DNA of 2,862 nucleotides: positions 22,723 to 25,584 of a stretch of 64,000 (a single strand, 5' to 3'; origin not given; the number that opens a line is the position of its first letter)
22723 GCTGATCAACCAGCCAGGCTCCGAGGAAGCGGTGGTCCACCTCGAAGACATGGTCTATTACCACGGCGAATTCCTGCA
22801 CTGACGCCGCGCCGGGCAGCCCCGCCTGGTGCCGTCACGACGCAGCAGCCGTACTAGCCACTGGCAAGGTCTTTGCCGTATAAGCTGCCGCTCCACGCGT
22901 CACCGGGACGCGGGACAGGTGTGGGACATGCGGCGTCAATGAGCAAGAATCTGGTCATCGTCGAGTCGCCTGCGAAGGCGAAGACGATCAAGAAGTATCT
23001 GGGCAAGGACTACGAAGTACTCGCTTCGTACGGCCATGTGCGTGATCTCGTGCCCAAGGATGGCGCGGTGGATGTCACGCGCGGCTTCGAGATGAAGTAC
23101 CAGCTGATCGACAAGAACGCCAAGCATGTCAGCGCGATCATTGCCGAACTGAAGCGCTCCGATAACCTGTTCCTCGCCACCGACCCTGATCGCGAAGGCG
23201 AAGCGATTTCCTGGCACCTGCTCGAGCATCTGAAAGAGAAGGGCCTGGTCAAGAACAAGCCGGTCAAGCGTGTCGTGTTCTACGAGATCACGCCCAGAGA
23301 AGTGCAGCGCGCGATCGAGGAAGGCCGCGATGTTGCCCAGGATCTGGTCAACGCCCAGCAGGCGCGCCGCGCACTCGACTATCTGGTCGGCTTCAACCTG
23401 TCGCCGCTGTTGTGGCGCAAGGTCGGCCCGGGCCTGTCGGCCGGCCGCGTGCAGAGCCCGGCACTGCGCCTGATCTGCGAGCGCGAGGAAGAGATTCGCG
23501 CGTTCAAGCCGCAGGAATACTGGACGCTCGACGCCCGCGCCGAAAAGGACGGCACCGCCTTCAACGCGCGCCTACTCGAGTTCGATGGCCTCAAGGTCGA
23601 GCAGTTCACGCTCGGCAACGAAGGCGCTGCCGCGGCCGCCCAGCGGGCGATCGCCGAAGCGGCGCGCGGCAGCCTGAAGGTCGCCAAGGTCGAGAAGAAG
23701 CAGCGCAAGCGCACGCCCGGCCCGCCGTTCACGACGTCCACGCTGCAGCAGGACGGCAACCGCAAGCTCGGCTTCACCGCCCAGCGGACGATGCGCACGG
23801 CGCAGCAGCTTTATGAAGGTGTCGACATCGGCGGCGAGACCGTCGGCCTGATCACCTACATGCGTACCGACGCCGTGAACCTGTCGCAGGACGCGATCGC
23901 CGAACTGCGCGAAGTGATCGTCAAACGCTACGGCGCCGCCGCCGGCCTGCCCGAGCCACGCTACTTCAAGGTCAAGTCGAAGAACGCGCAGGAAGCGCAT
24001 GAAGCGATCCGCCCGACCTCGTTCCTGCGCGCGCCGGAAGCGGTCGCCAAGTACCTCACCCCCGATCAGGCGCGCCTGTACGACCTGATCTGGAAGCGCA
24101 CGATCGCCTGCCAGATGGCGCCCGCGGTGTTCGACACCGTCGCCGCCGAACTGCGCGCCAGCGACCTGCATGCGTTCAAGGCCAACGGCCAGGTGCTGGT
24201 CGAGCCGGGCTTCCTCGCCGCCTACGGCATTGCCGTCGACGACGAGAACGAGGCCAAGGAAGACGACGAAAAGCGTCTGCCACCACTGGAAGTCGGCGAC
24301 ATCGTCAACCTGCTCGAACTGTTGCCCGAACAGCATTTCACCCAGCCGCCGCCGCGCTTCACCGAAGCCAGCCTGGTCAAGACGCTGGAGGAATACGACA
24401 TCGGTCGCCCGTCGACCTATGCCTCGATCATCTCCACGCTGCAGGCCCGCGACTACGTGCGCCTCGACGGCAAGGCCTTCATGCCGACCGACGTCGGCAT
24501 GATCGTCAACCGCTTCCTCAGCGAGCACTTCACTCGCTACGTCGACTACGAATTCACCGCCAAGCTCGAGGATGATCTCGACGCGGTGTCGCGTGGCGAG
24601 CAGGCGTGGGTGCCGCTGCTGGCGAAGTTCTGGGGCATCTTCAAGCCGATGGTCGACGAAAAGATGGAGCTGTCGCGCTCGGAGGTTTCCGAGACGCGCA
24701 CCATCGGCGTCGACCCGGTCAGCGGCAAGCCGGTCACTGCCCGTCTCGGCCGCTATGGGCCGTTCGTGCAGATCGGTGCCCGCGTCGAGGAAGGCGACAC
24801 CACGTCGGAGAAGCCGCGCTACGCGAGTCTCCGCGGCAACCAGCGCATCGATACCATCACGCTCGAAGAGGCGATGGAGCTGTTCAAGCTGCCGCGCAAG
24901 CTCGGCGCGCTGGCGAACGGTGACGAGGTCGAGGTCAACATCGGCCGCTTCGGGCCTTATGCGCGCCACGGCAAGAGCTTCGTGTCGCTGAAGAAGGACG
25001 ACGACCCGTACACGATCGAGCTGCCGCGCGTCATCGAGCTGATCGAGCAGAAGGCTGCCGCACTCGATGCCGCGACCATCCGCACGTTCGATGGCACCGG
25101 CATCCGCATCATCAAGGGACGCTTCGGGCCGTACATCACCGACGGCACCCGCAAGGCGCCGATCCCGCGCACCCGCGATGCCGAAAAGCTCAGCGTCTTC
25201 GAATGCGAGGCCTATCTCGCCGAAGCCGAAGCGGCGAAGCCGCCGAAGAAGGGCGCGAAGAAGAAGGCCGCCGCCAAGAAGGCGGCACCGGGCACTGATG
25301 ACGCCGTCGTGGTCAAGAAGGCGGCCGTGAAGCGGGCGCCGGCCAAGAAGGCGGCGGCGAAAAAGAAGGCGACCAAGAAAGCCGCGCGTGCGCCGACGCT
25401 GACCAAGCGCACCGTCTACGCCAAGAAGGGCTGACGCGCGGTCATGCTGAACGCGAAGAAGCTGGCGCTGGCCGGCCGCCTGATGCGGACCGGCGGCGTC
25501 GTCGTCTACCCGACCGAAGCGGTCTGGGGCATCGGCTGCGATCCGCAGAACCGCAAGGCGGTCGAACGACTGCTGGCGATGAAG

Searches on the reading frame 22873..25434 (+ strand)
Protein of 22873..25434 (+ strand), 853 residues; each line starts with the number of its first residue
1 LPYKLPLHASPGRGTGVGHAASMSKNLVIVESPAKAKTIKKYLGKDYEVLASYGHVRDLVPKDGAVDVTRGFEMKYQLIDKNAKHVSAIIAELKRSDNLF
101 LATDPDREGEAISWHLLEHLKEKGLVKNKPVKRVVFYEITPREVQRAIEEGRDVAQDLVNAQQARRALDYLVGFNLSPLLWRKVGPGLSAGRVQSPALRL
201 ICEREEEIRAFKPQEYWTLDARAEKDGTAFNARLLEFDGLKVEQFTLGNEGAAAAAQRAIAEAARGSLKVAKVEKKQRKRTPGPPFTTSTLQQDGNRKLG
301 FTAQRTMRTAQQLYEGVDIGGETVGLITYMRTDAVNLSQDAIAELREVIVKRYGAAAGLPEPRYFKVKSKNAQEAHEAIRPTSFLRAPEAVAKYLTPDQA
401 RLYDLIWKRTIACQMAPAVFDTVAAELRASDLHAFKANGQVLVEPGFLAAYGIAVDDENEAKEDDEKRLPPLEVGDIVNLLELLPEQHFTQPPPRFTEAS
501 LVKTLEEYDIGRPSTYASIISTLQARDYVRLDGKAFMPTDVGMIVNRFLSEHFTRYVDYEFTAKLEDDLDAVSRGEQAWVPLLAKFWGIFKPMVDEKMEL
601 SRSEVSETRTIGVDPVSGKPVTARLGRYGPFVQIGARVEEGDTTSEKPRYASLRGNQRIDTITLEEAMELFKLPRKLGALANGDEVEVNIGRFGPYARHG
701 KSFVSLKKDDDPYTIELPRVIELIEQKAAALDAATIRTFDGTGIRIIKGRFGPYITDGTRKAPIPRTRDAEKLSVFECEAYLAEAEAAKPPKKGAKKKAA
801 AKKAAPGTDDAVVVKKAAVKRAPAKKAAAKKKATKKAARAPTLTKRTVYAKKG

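Call 72: search_protein_families(library=pfam, proteins=[window:22873-25434:+], max_evalue=0.00001)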
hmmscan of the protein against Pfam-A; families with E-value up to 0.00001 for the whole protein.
window:22873-25434:+ (853 aa): 3 families
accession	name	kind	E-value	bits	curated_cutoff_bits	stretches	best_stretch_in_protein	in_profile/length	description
PF01131.25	Topoisom_bac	-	3.2e-123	412.2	35.1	1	155-582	3-409/411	DNA topoisomerase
PF13368.11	Toprim_C_rpt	-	9.7e-45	150.7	22.3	3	681-731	3-53/57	Topoisomerase C-terminal repeat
PF01751.28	Toprim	-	2.5e-21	76.1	23.1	1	27-139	2-96/96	Toprim domain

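Call 73: find_homologous_proteins(query=window:22873-25434:+, max_evalue=1e-50)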
Query window:22873-25434:+ (853 aa): 8000 proteins with E <= 1e-50 among 8000 candidates; the best 120 are listed.
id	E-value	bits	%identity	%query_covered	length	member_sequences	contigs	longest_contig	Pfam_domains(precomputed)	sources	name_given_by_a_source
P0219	0.0e+0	1769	95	97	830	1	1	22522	PF13368.12,PF01131.26,PF01751.29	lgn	-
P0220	0.0e+0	1763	95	97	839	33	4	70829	PF13368.12,PF01131.26,PF01751.29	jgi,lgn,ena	-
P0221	0.0e+0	1748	94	97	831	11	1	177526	PF13368.12,PF01131.26,PF01751.29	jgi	-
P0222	0.0e+0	1720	91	97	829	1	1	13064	PF13368.12,PF01131.26,PF01751.29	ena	-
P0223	0.0e+0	1718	91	97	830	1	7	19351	PF13368.12,PF01131.26,PF01751.29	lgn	-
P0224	0.0e+0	1693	90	97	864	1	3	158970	PF13368.12,PF01131.26,PF01751.29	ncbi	-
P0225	0.0e+0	1660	88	97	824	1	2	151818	PF13368.12,PF01131.26,PF01751.29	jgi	jgi:DNA topoisomerase-1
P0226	0.0e+0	1659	88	97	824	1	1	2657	PF13368.12,PF01131.26,PF01751.29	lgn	-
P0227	0.0e+0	1621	89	88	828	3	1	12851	PF13368.12,PF01131.26,PF01751.29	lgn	-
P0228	0.0e+0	1575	88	88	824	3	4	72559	PF13368.12,PF01131.26,PF01751.29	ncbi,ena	-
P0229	0.0e+0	1559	83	97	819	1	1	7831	PF13368.12,PF01131.26,PF01751.29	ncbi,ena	-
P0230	0.0e+0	1536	87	88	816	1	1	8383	PF13368.12,PF01131.26,PF01751.29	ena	-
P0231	0.0e+0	1532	84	97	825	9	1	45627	PF13368.12,PF01131.26,PF01751.29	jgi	-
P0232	0.0e+0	1502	84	88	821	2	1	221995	PF13368.12,PF01131.26,PF01751.29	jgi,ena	-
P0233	0.0e+0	1468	83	90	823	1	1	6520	PF13368.12,PF01131.26,PF01751.29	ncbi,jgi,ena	jgi:DNA topoisomerase-1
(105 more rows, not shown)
